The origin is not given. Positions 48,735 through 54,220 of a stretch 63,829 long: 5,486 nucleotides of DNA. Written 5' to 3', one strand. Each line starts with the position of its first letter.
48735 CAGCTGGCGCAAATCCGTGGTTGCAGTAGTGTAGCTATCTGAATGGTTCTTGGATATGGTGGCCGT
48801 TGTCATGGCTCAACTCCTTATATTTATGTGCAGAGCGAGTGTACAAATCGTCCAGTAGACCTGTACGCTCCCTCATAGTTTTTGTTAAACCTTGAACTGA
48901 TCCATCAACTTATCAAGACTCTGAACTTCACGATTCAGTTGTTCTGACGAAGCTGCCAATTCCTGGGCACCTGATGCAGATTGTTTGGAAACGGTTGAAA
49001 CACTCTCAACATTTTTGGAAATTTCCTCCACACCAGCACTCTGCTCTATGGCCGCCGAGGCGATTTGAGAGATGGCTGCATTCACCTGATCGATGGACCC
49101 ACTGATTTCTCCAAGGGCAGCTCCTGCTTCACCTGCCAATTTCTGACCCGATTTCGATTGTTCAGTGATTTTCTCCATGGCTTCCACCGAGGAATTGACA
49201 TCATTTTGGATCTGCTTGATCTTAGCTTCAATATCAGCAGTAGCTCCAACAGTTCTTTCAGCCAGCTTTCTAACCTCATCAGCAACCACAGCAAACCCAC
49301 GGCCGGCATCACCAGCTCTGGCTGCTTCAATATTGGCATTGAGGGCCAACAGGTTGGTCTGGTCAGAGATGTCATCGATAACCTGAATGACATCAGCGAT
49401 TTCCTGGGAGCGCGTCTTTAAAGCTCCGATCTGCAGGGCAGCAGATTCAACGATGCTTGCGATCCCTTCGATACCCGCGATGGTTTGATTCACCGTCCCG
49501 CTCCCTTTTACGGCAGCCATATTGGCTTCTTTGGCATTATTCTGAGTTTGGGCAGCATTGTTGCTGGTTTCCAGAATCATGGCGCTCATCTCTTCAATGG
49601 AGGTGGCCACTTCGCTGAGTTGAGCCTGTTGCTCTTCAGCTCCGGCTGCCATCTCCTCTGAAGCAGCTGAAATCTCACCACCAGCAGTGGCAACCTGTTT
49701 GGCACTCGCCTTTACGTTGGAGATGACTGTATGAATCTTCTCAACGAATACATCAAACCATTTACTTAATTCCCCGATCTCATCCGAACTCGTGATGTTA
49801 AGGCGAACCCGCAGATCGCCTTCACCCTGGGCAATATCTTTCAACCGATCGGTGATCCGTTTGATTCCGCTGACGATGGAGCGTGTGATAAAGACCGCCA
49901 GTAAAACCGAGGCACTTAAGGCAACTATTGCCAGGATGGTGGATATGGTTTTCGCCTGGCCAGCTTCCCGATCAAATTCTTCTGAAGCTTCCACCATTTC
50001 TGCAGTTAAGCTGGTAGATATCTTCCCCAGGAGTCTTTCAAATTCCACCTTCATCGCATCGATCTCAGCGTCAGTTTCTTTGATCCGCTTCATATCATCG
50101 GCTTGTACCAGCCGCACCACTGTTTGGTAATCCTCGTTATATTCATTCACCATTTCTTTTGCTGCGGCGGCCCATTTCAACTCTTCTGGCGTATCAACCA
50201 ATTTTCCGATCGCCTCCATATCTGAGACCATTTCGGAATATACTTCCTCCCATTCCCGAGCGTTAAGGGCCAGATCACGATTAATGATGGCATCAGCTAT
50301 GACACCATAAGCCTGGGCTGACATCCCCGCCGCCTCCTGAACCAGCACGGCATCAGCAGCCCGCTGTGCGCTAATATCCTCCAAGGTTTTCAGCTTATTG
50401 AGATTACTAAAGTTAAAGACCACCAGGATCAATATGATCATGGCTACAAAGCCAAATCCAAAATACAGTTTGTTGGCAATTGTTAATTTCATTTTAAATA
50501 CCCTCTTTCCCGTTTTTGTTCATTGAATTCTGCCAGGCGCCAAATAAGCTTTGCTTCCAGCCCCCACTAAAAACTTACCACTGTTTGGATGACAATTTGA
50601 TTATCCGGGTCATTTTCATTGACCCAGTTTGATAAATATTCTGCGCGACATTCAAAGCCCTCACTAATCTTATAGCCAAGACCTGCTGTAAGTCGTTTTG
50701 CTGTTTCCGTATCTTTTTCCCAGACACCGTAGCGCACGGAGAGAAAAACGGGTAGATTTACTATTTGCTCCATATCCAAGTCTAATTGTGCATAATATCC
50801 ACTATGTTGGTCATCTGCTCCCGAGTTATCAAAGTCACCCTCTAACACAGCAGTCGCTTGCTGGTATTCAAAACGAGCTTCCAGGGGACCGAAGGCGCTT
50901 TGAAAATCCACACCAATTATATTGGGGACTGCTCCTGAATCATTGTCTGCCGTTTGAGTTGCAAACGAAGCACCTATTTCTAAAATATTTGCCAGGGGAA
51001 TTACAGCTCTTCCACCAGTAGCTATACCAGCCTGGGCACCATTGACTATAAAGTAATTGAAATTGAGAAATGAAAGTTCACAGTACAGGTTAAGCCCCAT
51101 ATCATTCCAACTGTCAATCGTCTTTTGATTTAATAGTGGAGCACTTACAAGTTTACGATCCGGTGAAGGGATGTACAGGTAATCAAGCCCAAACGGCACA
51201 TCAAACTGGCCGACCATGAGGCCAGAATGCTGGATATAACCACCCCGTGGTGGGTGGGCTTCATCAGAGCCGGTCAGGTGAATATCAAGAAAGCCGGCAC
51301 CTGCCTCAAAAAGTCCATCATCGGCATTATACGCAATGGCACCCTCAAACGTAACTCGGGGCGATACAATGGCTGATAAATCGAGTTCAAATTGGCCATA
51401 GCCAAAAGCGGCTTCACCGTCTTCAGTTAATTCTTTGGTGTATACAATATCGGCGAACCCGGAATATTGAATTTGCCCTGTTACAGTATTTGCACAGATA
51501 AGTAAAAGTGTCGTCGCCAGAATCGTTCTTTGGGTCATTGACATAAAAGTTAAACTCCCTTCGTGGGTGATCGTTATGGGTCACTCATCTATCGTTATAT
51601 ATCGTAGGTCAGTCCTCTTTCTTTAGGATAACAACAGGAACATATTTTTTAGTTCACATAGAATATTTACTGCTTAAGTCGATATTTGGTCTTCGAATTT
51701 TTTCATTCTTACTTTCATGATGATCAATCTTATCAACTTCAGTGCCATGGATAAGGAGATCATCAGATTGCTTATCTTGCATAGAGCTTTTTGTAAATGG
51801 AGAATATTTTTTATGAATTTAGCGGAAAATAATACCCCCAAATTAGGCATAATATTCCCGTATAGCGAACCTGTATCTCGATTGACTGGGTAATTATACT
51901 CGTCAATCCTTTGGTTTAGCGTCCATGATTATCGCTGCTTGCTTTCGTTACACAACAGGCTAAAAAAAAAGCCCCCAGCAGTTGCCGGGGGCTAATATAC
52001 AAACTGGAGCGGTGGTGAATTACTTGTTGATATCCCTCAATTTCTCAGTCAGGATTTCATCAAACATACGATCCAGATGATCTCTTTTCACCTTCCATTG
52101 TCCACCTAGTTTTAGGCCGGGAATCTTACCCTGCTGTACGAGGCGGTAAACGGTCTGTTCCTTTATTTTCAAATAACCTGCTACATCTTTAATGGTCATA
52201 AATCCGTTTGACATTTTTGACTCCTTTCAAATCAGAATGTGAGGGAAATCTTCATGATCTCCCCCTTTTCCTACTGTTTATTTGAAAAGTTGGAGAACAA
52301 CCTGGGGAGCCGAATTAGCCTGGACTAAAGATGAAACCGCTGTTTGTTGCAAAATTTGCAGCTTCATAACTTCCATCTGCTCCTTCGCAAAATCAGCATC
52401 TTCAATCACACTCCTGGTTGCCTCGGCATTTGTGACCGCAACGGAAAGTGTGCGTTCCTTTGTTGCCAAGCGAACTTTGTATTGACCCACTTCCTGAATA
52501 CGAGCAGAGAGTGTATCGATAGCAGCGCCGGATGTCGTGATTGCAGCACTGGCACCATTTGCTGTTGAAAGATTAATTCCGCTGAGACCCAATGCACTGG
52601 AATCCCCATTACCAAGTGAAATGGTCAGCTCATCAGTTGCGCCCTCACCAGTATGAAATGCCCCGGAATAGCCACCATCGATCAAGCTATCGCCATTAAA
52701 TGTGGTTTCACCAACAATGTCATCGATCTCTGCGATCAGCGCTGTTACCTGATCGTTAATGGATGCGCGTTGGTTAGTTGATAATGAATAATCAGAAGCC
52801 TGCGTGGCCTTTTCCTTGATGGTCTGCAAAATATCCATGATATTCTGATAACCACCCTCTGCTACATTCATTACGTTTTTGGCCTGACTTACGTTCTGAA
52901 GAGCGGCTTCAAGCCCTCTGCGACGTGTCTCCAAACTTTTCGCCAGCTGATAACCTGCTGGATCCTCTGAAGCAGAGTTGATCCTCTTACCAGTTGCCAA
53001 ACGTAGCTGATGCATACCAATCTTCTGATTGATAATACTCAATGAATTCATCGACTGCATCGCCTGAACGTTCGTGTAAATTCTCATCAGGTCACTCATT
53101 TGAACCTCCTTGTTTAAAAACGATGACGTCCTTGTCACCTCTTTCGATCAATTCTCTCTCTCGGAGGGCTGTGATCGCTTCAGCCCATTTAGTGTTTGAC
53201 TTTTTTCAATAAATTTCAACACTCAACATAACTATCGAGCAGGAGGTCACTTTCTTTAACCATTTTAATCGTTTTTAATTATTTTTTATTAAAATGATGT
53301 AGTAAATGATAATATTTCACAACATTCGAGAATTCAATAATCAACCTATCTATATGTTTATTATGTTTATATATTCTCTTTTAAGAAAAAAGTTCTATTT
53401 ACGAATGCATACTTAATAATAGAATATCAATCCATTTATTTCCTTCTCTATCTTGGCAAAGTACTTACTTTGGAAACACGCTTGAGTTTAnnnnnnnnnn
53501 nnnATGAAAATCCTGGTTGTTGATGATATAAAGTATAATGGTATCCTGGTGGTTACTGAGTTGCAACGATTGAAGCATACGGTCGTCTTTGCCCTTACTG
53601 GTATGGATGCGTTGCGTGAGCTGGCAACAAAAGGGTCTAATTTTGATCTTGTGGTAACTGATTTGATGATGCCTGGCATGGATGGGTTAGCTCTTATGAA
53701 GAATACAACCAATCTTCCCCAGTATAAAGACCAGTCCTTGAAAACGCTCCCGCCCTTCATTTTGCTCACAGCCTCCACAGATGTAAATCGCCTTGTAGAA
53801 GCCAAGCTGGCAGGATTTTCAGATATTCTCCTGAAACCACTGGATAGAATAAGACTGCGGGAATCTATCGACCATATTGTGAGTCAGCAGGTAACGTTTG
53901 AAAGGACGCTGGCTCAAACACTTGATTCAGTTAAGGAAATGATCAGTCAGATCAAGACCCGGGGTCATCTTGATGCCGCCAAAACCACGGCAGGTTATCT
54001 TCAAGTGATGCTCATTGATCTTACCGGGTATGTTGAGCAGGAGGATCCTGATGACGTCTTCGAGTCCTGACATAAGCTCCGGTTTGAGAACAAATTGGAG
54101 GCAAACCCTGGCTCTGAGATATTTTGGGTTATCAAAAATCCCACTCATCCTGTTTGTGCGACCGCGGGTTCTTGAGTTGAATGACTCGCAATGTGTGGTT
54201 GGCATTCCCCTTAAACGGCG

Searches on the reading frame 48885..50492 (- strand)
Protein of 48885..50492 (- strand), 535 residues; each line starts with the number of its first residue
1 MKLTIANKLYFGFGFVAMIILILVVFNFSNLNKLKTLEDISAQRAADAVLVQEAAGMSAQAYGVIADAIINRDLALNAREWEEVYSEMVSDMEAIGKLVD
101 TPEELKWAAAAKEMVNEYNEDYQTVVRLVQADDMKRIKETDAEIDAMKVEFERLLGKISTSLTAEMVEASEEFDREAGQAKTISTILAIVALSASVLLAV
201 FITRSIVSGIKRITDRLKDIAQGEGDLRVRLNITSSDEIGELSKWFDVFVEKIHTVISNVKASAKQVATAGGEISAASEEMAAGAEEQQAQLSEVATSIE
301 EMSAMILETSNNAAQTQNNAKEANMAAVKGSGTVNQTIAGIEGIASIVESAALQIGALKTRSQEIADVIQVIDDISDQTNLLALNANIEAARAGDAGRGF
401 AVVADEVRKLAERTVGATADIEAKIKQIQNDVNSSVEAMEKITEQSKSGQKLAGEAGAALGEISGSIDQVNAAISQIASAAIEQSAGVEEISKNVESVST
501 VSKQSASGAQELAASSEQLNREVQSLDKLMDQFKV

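Call 4: search_protein_families(library=pfam, proteins=[window:48885-50492:-])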
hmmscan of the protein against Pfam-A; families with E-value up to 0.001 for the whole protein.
window:48885-50492:- (535 aa): 3 families
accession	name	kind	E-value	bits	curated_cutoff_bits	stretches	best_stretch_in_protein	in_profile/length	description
PF00015.26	MCPsignal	-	3.4e-45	154.4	34.6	1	320-501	4-171/172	Methyl-accepting chemotaxis protein (MCP) signalling domain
PF00672.30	HAMP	-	2.5e-10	41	25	1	201-254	1-52/53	HAMP domain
PF12729.13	4HB_MCP_1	-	1e-06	28.8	27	1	2-137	1-140/181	Four helix bundle sensory module for signal transduction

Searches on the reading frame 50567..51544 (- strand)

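Call 4: search_protein_families(library=pfam, proteins=[window:50567-51544:-])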
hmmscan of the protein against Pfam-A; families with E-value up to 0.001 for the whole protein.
window:50567-51544:- (325 aa): 1 family
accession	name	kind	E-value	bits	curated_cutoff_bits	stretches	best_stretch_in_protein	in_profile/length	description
PF21620.4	SlpA_C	-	0.00041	19.3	35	1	177-260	203-287/656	S-layer protein SlpA, beta-barrel domain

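Call 11: search_protein_families(library=ncbifam, proteins=[window:50567-51544:-], max_evalue=0.00001)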
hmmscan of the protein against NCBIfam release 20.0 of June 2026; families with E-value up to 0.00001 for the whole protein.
window:50567-51544:- (325 aa): 0 families

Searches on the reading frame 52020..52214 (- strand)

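Call 68: search_protein_families(library=pfam, proteins=[window:52020-52214:-], max_evalue=0.0001)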
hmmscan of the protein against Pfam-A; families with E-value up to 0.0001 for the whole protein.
window:52020-52214:- (64 aa): 1 family
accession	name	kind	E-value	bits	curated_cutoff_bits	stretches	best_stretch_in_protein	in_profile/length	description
PF12728.13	HTH_17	-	6.3e-16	58.8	27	1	5-52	1-48/51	Helix-turn-helix domain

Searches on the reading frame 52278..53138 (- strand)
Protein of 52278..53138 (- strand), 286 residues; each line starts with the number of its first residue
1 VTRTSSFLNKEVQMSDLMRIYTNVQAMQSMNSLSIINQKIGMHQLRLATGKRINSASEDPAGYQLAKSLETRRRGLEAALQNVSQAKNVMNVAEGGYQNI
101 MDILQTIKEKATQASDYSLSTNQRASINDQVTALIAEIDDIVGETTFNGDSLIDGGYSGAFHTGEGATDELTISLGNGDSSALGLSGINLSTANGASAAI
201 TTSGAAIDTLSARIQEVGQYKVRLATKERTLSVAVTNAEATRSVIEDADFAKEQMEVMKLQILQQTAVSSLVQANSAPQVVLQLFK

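Call 8: search_protein_families(library=pfam, proteins=[window:52278-53138:-])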
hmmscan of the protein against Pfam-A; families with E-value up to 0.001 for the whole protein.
window:52278-53138:- (286 aa): 2 families
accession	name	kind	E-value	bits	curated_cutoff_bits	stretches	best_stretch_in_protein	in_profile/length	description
PF00669.25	Flagellin_N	-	4.1e-30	105.1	26.6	1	20-156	1-137/139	Bacterial flagellin N-terminal helical region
PF00700.27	Flagellin_C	-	1.5e-14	54.5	23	1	204-285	5-86/86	Bacterial flagellin C-terminal helical region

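Call 11: search_protein_families(library=ncbifam, proteins=[window:52278-53138:-], max_evalue=0.00001)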
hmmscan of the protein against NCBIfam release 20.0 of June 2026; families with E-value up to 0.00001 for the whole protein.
window:52278-53138:- (286 aa): 29 families (the best 25 are shown)
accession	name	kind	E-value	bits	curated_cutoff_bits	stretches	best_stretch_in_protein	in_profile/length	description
NF009444.0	PRK12802.1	equivalog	4.4e-43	147.8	332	1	19-285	4-281/282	flagellin domain-containing protein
NF006468.0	PRK08869.1-3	subfamily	1.4e-40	139.5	436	2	19-176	4-162/378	polar flagellin E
NF009448.0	PRK12806.1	equivalog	2.9e-39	135.2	531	2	20-184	5-170/475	flagellin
NF006467.0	PRK08869.1-2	subfamily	1e-37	130.2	443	2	20-170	5-156/400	flagellin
NF006469.0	PRK08869.1-4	equivalog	1.6e-37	129.8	627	2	18-188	3-174/377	flagellin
NF006466.0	PRK08869.1-1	subfamily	8.6e-36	124.3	426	2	20-176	5-162/377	flagellin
NF038071.1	lat_flg_LafA_2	exception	6.4e-34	117.6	365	1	19-285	4-283/284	lateral flagellin LafA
NF009449.0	PRK12807.1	subfamily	1.7e-32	113.1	347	1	18-285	1-286/287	flagellin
NF006470.0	PRK08869.1-5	equivalog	3.2e-32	112.2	423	2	20-175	4-158/388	flagellin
NF006264.0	PRK08411.1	subfamily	2.4e-31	109.1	729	2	18-186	3-172/572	flagellin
NF005294.0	PRK06819.1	subfamily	1.1e-30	107.4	387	2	20-223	5-208/376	FliC/FljB family flagellin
NF009234.0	PRK12584.1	equivalog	6.7e-30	104.7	752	2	19-209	4-195/510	flagellin A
NF009446.0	PRK12804.1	subfamily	2.5e-29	102.7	352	2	18-184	1-166/301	flagellin Hag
NF010115.0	PRK13588.1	subfamily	1.7e-27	96.6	503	2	18-214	3-200/514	flagellin B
NF010116.0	PRK13589.1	subfamily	6e-26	91.3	983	2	18-188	3-174/576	flagellin A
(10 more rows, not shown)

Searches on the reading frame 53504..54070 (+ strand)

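Call 8: search_protein_families(library=pfam, proteins=[window:53504-54070:+])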
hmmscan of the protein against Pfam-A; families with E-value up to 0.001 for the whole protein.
window:53504-54070:+ (188 aa): 1 family
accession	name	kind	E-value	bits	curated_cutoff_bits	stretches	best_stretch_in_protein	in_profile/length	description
PF00072.30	Response_reg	-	6.2e-17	62.2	30.2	1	3-122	1-110/111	Response regulator receiver domain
